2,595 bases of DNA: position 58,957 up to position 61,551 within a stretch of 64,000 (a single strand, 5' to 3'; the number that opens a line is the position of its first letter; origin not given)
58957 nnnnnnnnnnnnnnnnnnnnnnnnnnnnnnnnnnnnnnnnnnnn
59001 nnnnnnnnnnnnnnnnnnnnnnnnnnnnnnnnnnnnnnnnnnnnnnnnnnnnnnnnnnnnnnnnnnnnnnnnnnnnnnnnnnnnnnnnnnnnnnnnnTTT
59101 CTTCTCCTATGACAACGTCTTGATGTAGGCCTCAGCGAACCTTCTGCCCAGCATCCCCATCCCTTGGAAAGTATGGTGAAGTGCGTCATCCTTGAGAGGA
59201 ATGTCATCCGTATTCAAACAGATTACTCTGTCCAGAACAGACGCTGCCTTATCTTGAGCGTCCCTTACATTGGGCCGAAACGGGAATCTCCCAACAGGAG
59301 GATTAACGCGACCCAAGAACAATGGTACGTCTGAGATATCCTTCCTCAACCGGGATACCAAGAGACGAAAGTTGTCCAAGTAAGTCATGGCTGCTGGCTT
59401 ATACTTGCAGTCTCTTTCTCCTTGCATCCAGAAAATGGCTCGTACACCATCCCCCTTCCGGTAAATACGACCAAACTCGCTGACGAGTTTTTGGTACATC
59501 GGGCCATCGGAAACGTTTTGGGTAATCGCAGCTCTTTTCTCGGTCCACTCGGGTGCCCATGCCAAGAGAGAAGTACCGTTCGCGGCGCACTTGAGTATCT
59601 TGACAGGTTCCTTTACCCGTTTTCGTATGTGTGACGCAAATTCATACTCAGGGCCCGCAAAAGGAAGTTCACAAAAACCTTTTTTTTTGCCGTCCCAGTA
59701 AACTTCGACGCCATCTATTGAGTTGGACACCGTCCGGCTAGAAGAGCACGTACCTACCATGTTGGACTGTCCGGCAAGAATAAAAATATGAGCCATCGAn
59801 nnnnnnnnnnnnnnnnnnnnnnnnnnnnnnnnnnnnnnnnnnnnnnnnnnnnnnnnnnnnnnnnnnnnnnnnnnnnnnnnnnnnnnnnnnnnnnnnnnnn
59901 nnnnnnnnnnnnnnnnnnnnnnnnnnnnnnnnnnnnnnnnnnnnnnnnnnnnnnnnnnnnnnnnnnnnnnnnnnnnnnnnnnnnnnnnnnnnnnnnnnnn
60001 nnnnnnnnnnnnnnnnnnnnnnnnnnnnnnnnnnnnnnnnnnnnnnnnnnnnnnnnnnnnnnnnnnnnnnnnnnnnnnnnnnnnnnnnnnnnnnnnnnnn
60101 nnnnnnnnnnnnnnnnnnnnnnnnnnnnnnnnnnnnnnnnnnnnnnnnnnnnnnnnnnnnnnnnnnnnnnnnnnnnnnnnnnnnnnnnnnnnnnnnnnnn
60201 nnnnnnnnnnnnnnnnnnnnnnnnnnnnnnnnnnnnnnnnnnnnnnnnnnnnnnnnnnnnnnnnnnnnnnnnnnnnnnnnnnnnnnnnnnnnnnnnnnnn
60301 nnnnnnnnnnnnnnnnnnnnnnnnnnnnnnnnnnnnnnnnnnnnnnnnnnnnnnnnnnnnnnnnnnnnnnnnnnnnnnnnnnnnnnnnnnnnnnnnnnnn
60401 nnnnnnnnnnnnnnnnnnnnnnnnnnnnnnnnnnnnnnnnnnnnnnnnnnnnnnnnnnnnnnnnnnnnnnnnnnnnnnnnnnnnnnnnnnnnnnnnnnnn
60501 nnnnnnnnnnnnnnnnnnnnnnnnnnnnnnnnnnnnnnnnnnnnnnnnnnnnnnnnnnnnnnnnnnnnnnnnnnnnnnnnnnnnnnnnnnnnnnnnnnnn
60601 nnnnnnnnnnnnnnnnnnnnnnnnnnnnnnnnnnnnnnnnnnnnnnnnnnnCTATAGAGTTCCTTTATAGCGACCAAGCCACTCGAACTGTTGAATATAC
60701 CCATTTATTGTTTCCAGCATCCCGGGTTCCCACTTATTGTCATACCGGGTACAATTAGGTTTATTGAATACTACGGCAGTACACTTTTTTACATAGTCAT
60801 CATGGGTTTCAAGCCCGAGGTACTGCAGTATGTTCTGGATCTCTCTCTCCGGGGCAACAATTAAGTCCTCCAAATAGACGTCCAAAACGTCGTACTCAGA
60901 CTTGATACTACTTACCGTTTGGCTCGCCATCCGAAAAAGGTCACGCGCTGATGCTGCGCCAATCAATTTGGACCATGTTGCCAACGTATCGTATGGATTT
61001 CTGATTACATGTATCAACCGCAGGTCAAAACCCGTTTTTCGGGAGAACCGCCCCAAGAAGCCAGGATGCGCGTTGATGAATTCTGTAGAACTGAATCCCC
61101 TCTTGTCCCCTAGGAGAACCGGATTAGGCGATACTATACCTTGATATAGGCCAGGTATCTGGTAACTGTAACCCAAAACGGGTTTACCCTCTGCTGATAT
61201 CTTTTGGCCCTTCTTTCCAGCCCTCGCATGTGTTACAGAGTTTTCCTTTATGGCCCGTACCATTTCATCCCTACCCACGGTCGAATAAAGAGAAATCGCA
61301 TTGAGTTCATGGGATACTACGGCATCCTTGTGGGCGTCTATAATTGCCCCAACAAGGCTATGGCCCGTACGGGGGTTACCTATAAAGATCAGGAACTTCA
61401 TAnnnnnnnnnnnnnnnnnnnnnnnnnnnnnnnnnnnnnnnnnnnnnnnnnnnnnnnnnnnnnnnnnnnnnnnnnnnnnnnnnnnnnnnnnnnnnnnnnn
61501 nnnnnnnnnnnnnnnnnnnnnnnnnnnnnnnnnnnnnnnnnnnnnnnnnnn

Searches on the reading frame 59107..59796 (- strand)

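Call 23: search_protein_families(library=pfam, proteins=[window:59107-59796:-], max_evalue=0.001)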
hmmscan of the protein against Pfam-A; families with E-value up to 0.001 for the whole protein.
window:59107-59796:- (229 aa): 1 family
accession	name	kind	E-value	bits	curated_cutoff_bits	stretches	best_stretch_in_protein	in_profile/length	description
PF03629.24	SASA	-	1.8e-33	116.5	24.8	1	47-226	64-226/226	Carbohydrate esterase, sialic acid-specific acetylesterase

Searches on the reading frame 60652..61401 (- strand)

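Call 23: search_protein_families(library=pfam, proteins=[window:60652-61401:-], max_evalue=0.001)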
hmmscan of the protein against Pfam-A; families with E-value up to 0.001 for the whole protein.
window:60652-61401:- (249 aa): 2 families
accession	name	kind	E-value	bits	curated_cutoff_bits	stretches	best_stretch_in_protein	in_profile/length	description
PF13469.12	Sulfotransfer_3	-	2.8e-07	31.5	27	0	128-201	126-216/216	Sulfotransferase family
PF00685.33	Sulfotransfer_1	-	0.00065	19.6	22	0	165-220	149-208/255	Sulfotransferase domain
